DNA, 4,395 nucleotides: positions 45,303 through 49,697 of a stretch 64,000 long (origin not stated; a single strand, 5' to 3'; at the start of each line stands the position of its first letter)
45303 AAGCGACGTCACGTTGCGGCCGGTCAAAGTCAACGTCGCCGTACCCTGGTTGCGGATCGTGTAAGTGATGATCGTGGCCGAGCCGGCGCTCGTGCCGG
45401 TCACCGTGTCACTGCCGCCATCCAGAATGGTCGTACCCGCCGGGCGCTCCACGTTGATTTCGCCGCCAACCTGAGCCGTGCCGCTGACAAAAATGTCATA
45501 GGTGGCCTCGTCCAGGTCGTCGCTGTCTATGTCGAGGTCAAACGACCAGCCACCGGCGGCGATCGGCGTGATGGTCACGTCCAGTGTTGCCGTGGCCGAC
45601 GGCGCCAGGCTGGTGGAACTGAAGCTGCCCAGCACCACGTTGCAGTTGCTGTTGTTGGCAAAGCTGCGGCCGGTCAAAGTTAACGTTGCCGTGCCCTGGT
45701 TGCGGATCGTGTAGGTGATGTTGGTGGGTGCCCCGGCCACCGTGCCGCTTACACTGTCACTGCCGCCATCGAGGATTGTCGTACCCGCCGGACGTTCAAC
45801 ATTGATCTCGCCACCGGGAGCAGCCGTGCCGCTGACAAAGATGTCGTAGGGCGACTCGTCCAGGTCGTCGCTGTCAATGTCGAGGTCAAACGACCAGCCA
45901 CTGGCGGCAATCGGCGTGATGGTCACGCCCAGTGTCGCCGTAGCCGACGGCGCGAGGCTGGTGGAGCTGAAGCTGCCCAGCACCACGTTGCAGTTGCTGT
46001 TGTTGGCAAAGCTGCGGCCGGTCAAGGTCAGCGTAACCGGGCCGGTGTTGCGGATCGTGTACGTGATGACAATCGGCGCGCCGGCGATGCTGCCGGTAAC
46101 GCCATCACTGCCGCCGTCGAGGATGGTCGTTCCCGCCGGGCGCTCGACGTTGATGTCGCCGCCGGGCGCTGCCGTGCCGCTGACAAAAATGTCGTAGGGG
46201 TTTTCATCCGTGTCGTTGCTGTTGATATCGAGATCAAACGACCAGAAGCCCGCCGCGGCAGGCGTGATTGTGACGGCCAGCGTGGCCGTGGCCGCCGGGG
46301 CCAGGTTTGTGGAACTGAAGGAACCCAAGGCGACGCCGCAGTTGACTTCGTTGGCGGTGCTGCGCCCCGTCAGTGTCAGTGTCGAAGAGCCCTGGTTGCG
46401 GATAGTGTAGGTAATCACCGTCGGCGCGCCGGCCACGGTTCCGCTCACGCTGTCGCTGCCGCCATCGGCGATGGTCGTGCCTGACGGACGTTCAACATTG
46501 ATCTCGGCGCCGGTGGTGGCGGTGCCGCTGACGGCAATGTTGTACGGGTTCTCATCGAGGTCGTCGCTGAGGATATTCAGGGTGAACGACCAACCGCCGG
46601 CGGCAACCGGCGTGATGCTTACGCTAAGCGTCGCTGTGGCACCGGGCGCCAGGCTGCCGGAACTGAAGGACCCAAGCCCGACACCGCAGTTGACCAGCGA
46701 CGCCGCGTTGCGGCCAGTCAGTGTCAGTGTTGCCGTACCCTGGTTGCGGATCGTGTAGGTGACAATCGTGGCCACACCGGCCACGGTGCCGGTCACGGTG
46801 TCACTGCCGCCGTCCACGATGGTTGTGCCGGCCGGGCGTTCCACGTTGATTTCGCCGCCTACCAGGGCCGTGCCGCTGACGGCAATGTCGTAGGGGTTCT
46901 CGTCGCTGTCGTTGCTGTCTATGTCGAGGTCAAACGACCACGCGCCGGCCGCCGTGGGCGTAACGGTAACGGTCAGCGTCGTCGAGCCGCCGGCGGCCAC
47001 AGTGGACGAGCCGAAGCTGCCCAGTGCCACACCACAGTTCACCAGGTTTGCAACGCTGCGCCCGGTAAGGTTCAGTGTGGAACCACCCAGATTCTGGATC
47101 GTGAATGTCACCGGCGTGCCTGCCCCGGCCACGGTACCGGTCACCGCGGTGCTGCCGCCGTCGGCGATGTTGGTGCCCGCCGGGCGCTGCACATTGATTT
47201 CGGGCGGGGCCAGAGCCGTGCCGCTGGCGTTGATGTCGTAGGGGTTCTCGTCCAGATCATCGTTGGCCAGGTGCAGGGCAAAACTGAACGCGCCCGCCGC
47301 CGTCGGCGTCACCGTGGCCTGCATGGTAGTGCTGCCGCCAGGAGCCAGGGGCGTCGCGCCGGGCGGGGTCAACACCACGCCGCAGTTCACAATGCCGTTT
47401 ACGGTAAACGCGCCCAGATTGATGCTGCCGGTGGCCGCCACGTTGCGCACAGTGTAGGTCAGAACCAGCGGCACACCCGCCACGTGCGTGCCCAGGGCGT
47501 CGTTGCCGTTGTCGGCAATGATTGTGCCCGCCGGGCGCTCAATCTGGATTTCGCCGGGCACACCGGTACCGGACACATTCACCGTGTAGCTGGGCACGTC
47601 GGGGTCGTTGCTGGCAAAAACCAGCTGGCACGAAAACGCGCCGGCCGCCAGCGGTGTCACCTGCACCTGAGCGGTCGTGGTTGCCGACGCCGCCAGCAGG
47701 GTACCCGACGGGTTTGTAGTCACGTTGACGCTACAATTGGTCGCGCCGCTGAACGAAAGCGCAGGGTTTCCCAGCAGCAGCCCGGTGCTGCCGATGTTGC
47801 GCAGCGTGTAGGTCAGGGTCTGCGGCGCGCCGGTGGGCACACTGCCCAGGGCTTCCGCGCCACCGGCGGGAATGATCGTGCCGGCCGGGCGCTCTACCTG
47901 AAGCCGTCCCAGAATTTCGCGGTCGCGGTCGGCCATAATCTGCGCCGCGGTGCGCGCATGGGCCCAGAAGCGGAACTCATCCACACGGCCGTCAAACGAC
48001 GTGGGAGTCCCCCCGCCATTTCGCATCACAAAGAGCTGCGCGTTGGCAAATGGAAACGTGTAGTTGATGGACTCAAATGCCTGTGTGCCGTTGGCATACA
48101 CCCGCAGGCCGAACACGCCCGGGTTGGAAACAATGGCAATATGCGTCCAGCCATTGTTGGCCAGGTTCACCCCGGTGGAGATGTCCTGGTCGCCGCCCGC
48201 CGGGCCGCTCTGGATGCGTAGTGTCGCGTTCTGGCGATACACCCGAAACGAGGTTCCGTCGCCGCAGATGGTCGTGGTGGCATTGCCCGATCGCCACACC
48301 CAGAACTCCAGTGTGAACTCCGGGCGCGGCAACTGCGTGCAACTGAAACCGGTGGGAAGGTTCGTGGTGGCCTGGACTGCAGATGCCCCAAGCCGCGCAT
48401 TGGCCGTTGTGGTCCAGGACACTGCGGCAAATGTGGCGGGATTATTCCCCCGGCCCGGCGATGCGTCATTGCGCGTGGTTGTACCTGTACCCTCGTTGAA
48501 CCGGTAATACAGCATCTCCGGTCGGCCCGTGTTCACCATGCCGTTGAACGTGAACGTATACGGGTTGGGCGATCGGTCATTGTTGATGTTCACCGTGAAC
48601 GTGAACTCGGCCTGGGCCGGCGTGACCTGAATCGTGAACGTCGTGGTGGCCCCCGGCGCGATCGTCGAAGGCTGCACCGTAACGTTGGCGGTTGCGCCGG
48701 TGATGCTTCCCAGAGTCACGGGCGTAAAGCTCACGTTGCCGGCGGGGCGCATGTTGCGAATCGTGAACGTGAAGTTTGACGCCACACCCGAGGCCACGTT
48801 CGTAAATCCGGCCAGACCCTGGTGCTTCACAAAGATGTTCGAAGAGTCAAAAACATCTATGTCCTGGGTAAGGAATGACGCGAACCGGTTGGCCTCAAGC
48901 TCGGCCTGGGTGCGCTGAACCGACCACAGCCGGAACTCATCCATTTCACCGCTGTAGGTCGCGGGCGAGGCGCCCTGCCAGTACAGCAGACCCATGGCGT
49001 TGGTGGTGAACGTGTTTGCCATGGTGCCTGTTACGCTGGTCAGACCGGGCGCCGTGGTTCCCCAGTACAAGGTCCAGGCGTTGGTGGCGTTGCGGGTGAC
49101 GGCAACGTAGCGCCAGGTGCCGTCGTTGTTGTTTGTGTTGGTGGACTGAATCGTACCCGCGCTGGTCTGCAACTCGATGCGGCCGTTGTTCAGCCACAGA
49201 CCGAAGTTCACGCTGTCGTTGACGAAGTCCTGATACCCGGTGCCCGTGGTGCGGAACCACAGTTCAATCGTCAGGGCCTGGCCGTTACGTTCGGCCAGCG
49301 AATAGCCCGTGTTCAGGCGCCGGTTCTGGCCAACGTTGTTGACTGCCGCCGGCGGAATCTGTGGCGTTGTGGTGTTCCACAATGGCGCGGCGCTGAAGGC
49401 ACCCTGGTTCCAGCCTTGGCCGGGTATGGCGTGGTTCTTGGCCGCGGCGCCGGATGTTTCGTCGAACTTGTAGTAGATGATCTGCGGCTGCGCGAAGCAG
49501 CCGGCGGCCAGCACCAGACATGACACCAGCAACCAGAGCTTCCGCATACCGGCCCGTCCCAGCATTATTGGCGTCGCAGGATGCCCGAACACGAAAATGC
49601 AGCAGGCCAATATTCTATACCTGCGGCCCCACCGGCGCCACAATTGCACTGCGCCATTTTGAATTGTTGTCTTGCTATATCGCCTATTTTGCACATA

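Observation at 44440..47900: Exact 348-bp, in-frame tandem array (10 copies) with near-identical central units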

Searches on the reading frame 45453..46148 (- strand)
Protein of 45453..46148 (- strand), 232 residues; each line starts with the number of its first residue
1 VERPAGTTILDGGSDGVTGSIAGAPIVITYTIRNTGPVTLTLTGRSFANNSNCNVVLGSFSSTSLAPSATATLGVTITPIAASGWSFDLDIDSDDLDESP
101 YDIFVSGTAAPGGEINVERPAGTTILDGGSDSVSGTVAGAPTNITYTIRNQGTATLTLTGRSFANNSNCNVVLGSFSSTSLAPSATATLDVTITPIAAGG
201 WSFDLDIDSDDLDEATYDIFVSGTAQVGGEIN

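Call 46: predict_structure(alignment_id=A1)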
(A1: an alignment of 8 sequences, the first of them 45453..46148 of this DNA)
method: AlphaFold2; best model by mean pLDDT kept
length: 232 residues; sequences in the alignment: 8
mean_pLDDT: 82.9   pTM: 0.63
mean pLDDT of the five models: 82.9, 82.6, 62.7, 46.1, 42.3
residues with pLDDT >= 90: 29; 70-90: 179; 50-70: 20; < 50: 4
segments of 3 or more residues with pLDDT < 50: 164-166
pLDDT, mean of each block of 10 residues (from residue 1): 86 89 87 89 69 75 87 87 88 85 90 83 86 89 88 78 56 73 85 87 85 81 86 59
secondary structure, 60 per line:
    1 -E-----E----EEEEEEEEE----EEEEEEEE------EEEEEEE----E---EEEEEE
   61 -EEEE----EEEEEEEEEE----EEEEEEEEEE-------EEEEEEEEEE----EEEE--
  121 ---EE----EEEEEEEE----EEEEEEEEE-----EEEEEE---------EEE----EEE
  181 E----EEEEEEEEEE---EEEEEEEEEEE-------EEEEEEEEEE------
elements in order: E13-21 E26-33 E40-46 E55-60 E62-65 E70-79 E84-93 E101-110 E115-118 E130-137 E142-150 E156-161 E171-173 E178-181 E186-195 E199-209 E217-226
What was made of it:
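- On Choice-of-anchor D / HYDIN-VesB-CFA65-like Ig domain (ASH/PapD-like superfamily): The AF2 model has pLDDT 82.9 and is all-beta (call 46).
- The AF2 model of u6-u7 has pLDDT 82.9 and shows two all-beta domains (call 46).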

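Call 49: fold_search(model_id=the predicted structure, library=pdb)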
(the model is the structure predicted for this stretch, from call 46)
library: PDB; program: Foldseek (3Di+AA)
matches with E <= 10: 1805; with E <= 0.001: 309
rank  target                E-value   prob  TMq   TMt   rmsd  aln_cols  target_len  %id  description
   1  9ijj_C                5.5e-13  1.00  0.38  0.13   8.9       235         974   13  In situ structure of the central apparatus in mouse sperm axoneme. (released 2025-06-04)
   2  7sqc_O0               1.0e-11  1.00  0.58  0.14   5.4       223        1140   18  Ciliary C1 central pair apparatus isolated from Chlamydomonas reinhardtii (released 2022-04-13)
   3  9ijj_4K               5.1e-11  1.00  0.38  0.25   8.9       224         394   16  In situ structure of the central apparatus in mouse sperm axoneme. (released 2025-06-04)
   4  7sqc_F1               6.9e-11  1.00  0.44  0.24   7.9       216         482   11  Ciliary C1 central pair apparatus isolated from Chlamydomonas reinhardtii (released 2022-04-13)
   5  7sqc_F0               9.9e-11  1.00  0.61  0.48   4.6       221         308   15  Ciliary C1 central pair apparatus isolated from Chlamydomonas reinhardtii (released 2022-04-13)
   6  9ijj_4I               1.3e-10  1.00  0.63  0.06   6.7       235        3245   14  In situ structure of the central apparatus in mouse sperm axoneme. (released 2025-06-04)
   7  9ijj_E                1.4e-10  1.00  0.47  0.27   7.2       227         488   17  In situ structure of the central apparatus in mouse sperm axoneme. (released 2025-06-04)
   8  7som_D                1.6e-10  1.00  0.50  0.10   6.3       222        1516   17  Ciliary C2 central pair apparatus isolated from Chlamydomonas reinhardtii (released 2022-04-13)
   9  9ijj_O                1.6e-10  1.00  0.46  0.12   7.5       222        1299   14  In situ structure of the central apparatus in mouse sperm axoneme. (released 2025-06-04)
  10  7sqc_T0               2.5e-10  1.00  0.48  0.25   7.3       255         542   14  Ciliary C1 central pair apparatus isolated from Chlamydomonas reinhardtii (released 2022-04-13)
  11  9ijj_4J               2.6e-10  1.00  0.37  0.15  10.7       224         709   12  In situ structure of the central apparatus in mouse sperm axoneme. (released 2025-06-04)
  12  7sqc_T1               3.4e-10  1.00  0.50  0.25   7.2       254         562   15  Ciliary C1 central pair apparatus isolated from Chlamydomonas reinhardtii (released 2022-04-13)
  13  9ijj_h                3.6e-10  1.00  0.37  0.07  14.1       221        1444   14  In situ structure of the central apparatus in mouse sperm axoneme. (released 2025-06-04)
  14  9ijj_4G               3.6e-10  1.00  0.38  0.04  10.9       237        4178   13  In situ structure of the central apparatus in mouse sperm axoneme. (released 2025-06-04)
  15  7sqc_O1               7.0e-10  1.00  0.39  0.15  12.4       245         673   14  Ciliary C1 central pair apparatus isolated from Chlamydomonas reinhardtii (released 2022-04-13)
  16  9ijj_4H               7.4e-10  1.00  0.34  0.03  16.5       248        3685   13  In situ structure of the central apparatus in mouse sperm axoneme. (released 2025-06-04)
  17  7sqc_T2               9.1e-10  1.00  0.50  0.25   7.2       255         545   14  Ciliary C1 central pair apparatus isolated from Chlamydomonas reinhardtii (released 2022-04-13)
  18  7sqc_2A               1.0e-09  1.00  0.42  0.18   7.7       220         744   15  Ciliary C1 central pair apparatus isolated from Chlamydomonas reinhardtii (released 2022-04-13)
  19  7sqc_2B               1.1e-09  1.00  0.47  0.19   6.8       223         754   15  Ciliary C1 central pair apparatus isolated from Chlamydomonas reinhardtii (released 2022-04-13)
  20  7sqc_M1               1.9e-09  1.00  0.39  0.18  13.3       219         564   11  Ciliary C1 central pair apparatus isolated from Chlamydomonas reinhardtii (released 2022-04-13)
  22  9ijj_L                4.2e-09  1.00  0.39  0.40  12.7       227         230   13  In situ structure of the central apparatus in mouse sperm axoneme. (released 2025-06-04)
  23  7sqc_T3               4.5e-09  1.00  0.37  0.29  12.1       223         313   15  Ciliary C1 central pair apparatus isolated from Chlamydomonas reinhardtii (released 2022-04-13)
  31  9ijj_P                2.2e-08  1.00  0.50  0.24   7.5       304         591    9  In situ structure of the central apparatus in mouse sperm axoneme. (released 2025-06-04)
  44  9ijj_4A               6.9e-07  1.00  0.36  0.04  12.7       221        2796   15  In situ structure of the central apparatus in mouse sperm axoneme. (released 2025-06-04)
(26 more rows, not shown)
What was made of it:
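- On Choice-of-anchor D / HYDIN-VesB-CFA65-like Ig domain (ASH/PapD-like superfamily): The top Foldseek PDB hits are 9ijj and 7sqc central-apparatus ASH proteins and the CEP192 SPD-2 domain, E = 5e-13 to 2e-08 (call 49).
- The best PDB fold matches are ASH-domain proteins of the ciliary central apparatus and the CEP192 SPD-2 domain, E down to 5e-13 (call 49).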

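Call 64: search_solved_structures(query=window:45453-46148:-, max_evalue=0.01)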
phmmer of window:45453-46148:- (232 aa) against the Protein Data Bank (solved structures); distinct sequences matched with E-value up to 0.01: 0.
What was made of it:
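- Closest known: Choice-of-anchor D. Different: The solved examples are eukaryotic ciliary or centrosomal proteins with no sequence-level match (call 64).
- Tried and rejected: A sequence search of a two-unit segment against the PDB found nothing (call 64).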

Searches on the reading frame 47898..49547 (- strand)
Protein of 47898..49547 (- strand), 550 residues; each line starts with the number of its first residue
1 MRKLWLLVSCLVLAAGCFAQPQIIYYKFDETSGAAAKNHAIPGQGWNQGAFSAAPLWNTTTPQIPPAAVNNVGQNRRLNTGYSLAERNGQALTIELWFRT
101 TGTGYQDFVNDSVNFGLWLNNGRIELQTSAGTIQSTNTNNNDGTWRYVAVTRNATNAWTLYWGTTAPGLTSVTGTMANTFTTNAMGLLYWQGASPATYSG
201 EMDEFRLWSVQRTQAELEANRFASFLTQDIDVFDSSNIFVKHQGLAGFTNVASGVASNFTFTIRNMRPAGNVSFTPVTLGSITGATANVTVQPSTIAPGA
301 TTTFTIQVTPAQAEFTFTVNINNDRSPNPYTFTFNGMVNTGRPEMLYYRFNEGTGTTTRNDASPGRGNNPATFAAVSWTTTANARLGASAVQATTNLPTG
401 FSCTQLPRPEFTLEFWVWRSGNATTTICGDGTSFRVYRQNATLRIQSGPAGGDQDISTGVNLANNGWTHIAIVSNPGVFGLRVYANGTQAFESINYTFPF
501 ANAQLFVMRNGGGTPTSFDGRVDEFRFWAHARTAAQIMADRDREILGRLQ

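Call 45: find_related_loci(query=A2, collection=genome_contigs, flank=10000)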
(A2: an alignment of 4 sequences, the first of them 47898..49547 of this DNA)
Query A2 (550 aa) in genome_contigs; peptide patterns used: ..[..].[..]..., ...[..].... (x = any residue, [..] = any of these).
67 stretches matched a pattern; 22 encode a relative of the query (tblastn E <= 1e-3); 22 distinct loci.
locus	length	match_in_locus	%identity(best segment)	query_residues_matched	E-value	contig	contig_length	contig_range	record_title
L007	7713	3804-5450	63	9-550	0e+0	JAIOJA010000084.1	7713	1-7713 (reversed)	MAG: Planctomycetota bacterium isolate MAG_44 contig_315449, whole genome shotgun sequence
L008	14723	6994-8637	61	1-550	0e+0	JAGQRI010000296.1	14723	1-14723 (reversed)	MAG: Planctomycetota bacterium isolate HKST-UBA88 2015-01-06_1_(paired)_contig_158833, whole genome shotgun sequence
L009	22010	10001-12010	62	13-550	0e+0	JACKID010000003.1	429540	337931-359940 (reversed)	MAG: Planctomycetota bacterium isolate HK-STAS-PLAN-35 HK-STAS-PLAN-35_3, whole genome shotgun sequence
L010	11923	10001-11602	57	19-550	0e+0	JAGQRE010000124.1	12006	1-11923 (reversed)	MAG: Planctomycetota bacterium isolate HKST-UBA84 NODE_124_length_12006_cov_9.811803, whole genome shotgun sequence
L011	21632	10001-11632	53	1-550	1e-178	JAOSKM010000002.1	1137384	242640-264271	MAG: Planctomycetota bacterium isolate FR_29 FR-Planctomycetota-1_s2, whole genome shotgun sequence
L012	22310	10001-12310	51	1-550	5e-170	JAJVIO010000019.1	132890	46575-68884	MAG: Planctomycetota bacterium isolate Bin_90R c_000000000641, whole genome shotgun sequence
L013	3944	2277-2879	33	43-220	1e-14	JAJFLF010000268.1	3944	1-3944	MAG: Mariprofundus sp. isolate OFTM13 OFTM13_267, whole genome shotgun sequence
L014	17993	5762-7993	23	68-537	1e-9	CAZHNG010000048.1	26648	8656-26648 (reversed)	MAG TPA_asm: uncultured Saprospiraceae bacterium isolate SRP141376_co5_359 genome assembly, contig: NODE_4268_length_266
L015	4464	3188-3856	27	84-306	4e-8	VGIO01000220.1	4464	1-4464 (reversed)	MAG: Calditrichaeota bacterium isolate K_DeepCast_250m_m2_227 K_DeepCast_250m_m2_227_Ga0194125_10044107, whole genome sh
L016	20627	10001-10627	25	23-222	5e-8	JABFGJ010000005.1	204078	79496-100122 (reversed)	MAG: Bacteroidetes bacterium isolate BCD18 c_000000000005, whole genome shotgun sequence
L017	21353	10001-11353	30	92-533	2e-7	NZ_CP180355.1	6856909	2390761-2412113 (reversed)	MAG: Imperialibacter sp. isolate tig00000051 chromosome, complete genome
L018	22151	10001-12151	27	93-539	9e-7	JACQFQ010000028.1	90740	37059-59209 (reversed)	MAG: Verrucomicrobia bacterium isolate NC_groundwater_1051_Pr1_S-0.65um_63_17 Montesol18_Sp65_coassembly_scaffold_490058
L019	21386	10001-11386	24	76-537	2e-6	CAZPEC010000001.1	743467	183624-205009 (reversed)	MAG TPA_asm: uncultured Akkermansia sp. isolate SRP290908_co2_203 genome assembly, contig: NODE_2_length_743467_cov_16.0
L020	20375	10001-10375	30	92-536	5e-6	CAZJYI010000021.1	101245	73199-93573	MAG TPA_asm: uncultured Victivallales bacterium isolate binchicken_co97_160 genome assembly, contig: NODE_583_length_101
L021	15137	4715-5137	27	92-220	8e-6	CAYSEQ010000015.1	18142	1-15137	MAG TPA_asm: uncultured Gammaproteobacteria bacterium isolate binchicken_co30_31 genome assembly, contig: NODE_2247_leng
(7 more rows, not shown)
